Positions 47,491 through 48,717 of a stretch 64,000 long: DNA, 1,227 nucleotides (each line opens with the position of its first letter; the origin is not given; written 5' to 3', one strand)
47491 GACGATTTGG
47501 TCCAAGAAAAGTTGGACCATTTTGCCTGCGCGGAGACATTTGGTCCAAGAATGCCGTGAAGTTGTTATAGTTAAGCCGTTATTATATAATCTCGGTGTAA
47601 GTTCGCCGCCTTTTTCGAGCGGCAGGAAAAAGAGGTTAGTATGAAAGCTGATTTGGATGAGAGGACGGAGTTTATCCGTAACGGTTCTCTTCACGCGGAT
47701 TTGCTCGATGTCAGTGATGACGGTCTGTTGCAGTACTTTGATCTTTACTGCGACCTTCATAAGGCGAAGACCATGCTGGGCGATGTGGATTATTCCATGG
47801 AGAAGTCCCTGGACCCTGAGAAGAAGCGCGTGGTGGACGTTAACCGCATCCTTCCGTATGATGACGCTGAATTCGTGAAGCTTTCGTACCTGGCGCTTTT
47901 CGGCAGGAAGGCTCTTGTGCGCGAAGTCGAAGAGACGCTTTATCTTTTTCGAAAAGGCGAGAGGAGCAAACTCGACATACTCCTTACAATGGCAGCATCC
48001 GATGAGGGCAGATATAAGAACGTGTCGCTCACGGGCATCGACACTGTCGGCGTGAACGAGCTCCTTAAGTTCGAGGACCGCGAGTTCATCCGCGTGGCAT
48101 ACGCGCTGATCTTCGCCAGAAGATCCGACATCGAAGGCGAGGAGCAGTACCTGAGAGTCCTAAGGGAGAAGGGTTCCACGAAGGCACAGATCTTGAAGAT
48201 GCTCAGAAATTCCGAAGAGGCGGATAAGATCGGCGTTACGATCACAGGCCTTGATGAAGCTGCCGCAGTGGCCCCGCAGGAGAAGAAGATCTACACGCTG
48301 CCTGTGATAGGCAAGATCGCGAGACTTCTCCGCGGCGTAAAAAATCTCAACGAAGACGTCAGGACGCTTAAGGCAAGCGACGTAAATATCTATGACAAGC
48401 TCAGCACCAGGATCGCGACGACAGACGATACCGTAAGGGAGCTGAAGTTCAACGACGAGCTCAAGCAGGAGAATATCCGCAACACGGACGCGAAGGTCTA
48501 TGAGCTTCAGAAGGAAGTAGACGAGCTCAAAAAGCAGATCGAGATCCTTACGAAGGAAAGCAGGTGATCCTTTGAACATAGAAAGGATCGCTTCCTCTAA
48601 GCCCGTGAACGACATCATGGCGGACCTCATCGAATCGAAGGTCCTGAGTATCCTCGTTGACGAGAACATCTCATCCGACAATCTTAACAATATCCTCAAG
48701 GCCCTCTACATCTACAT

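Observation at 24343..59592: Three different intergenic arrays share one grammar: possible undescribed repeat system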

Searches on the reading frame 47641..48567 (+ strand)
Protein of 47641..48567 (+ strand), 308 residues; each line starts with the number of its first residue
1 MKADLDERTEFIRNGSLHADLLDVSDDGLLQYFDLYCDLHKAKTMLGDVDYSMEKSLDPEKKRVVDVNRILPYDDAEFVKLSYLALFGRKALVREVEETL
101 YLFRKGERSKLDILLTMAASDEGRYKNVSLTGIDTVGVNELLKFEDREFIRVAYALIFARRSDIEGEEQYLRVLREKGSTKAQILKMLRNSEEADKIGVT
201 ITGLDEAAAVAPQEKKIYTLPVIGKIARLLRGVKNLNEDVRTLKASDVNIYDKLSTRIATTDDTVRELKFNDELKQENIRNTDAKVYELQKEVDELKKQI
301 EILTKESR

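Call 10: search_protein_families(library=pfam, proteins=[window:47641-48567:+])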
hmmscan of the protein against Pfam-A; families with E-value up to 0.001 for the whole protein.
window:47641-48567:+ (308 aa): 1 family
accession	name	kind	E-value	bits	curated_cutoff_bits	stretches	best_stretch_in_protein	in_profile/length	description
PF13946.11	DUF4214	-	4.2e-11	43.2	23.2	1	144-195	18-69/72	Domain of unknown function (DUF4214)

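Call 14: find_encoding_contigs(protein=window:47641-48567:+, flank=10000, max_places=10)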
Protein window:47641-48567:+ (308 aa): 1 contig read that carries it; 1 place shown.
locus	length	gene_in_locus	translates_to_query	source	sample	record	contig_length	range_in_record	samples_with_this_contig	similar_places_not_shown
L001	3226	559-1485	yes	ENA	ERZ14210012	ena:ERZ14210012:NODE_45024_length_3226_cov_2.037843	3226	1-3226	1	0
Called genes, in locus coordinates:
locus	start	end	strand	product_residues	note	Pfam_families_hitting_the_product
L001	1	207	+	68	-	?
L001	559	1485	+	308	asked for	PF13946:DUF4214 (faint)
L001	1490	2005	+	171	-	-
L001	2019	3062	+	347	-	PF00534:Glycos_transf_1, PF13692:Glyco_trans_1_4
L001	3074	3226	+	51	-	?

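Call 25: find_homologous_proteins(query=window:47641-48567:+)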
Query window:47641-48567:+ (308 aa): 7 proteins with E <= 0.001 among 2744 candidates.
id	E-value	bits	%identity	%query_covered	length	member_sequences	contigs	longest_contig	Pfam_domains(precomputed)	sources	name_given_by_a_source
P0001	1.0e-189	647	100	100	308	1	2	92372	PF13946.12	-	-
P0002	6.2e-189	644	100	100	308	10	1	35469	PF13946.12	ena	-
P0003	7.9e-185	631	97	100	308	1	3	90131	PF13946.12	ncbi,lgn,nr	ncbi:MAG: DUF4214 domain-containing protein [Clostridia bacterium]|nr:DUF4214 domain-containing prot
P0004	1.3e-181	620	97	100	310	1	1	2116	PF13946.12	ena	-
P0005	9.3e-157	539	83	100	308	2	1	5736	PF13946.12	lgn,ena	-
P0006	2.7e-94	334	54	100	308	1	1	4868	PF13946.12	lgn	-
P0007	5.1e-93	330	53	100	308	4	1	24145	PF13946.12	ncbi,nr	ncbi:MAG: DUF4214 domain-containing protein [Clostridiales bacterium]|nr:DUF4214 domain-containing p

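Call 26: find_encoding_contigs(protein=P0003, flank=10000, max_places=3)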
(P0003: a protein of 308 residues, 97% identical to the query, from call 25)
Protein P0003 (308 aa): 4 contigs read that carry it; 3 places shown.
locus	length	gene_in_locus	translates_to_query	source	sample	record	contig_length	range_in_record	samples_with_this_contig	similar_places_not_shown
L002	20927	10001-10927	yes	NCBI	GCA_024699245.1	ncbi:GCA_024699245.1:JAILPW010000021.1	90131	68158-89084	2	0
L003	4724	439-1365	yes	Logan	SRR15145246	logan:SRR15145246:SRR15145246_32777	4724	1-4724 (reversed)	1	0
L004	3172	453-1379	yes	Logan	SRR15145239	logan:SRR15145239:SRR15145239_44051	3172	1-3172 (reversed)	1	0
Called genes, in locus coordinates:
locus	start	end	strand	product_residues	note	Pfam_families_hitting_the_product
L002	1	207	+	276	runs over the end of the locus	PF00696:AA_kinase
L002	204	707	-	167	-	PF09719:C_GCAxxG_C_C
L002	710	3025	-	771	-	PF00912:Transgly, PF00905:Transpeptidase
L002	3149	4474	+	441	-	PF13649:Methyltransf_25 (faint), PF05958:tRNA_U5-meth_tr, PF05175:MTS (weak), PF03602:Cons_hypoth95 (weak), PF13847:Methyltransf_31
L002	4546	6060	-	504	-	PF04542:Sigma70_r2, PF04545:Sigma70_r4, PF08281:Sigma70_r4_2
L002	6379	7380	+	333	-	PF00561:Abhydrolase_1, PF12697:Abhydrolase_6 (weak)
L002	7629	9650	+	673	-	-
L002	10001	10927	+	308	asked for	PF13946:DUF4214 (faint)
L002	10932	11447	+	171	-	-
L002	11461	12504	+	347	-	PF00534:Glycos_transf_1, PF13692:Glyco_trans_1_4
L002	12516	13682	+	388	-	PF00534:Glycos_transf_1 (weak)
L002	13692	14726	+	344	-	PF17101:Stealth_CR1 (weak), PF11380:Stealth_CR2, PF17103:Stealth_CR4 (weak)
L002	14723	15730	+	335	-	PF00535:Glycos_transf_2, PF10111:Glyco_tranf_2_2, PF13641:Glyco_tranf_2_3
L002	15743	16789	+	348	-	PF26334:Gtf3_N, PF26337:Gtf3_C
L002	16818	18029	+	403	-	PF24096:DUF7379 (faint), PF00561:Abhydrolase_1, PF05057:DUF676 (weak)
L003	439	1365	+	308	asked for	PF13946:DUF4214 (faint)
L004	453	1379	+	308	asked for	PF13946:DUF4214 (faint)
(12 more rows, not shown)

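Call 27: find_encoding_contigs(protein=P0005, flank=10000, max_places=3)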
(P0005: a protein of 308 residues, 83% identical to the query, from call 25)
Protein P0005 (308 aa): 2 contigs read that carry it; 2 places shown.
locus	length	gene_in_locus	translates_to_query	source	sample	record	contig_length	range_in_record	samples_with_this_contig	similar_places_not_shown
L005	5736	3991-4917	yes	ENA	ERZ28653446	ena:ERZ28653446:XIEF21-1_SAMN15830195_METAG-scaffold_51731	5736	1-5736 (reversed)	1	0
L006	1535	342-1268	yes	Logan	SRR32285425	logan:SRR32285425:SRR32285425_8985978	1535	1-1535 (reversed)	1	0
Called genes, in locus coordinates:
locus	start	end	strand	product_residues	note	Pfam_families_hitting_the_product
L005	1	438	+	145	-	?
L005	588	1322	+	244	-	PF13472:Lipase_GDSL_2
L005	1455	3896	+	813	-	PF01547:SBP_bac_1 (faint), PF13416:SBP_bac_8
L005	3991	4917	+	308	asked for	PF13946:DUF4214 (faint)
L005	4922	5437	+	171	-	-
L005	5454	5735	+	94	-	?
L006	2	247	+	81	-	?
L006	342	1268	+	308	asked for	PF13946:DUF4214 (faint)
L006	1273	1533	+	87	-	?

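Call 28: find_encoding_contigs(protein=P0007, flank=10000, max_places=3)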
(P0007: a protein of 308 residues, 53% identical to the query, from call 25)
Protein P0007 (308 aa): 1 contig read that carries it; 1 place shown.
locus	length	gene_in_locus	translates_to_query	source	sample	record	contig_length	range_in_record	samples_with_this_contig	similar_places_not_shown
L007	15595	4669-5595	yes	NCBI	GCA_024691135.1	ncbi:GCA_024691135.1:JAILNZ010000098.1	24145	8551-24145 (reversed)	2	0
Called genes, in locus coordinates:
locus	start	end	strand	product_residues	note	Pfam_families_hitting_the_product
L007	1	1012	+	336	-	PF13946:DUF4214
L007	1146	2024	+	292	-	PF04055:Radical_SAM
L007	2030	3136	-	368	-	-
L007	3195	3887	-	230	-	PF02525:Flavodoxin_2, PF03358:FMN_red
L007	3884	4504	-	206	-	PF00440:TetR_N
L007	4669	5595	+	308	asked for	PF13946:DUF4214 (faint)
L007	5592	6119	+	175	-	-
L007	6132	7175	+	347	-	PF00534:Glycos_transf_1, PF13692:Glyco_trans_1_4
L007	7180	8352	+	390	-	-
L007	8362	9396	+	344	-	PF17101:Stealth_CR1 (weak), PF11380:Stealth_CR2, PF17103:Stealth_CR4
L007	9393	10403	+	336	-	PF00535:Glycos_transf_2, PF10111:Glyco_tranf_2_2, PF13506:Glyco_transf_21 (weak), PF13641:Glyco_tranf_2_3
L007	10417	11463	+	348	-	PF26334:Gtf3_N, PF26337:Gtf3_C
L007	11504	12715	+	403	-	PF00561:Abhydrolase_1 (weak), PF05057:DUF676 (weak)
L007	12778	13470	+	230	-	PF01066:CDP-OH_P_transf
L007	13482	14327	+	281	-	PF02666:PS_Dcarbxylase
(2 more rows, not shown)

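Call 91: search_protein_families(library=ncbifam, proteins=[window:47641-48567:+], max_evalue=0.01)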
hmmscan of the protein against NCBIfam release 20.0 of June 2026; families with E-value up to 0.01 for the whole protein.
window:47641-48567:+ (308 aa): 1 family
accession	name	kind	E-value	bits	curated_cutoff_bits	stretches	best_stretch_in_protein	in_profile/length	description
NF046104.1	PptglHdxlasePcsB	equivalog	0.0015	17.8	450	1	252-307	28-83/400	peptidoglycan hydrolase PcsB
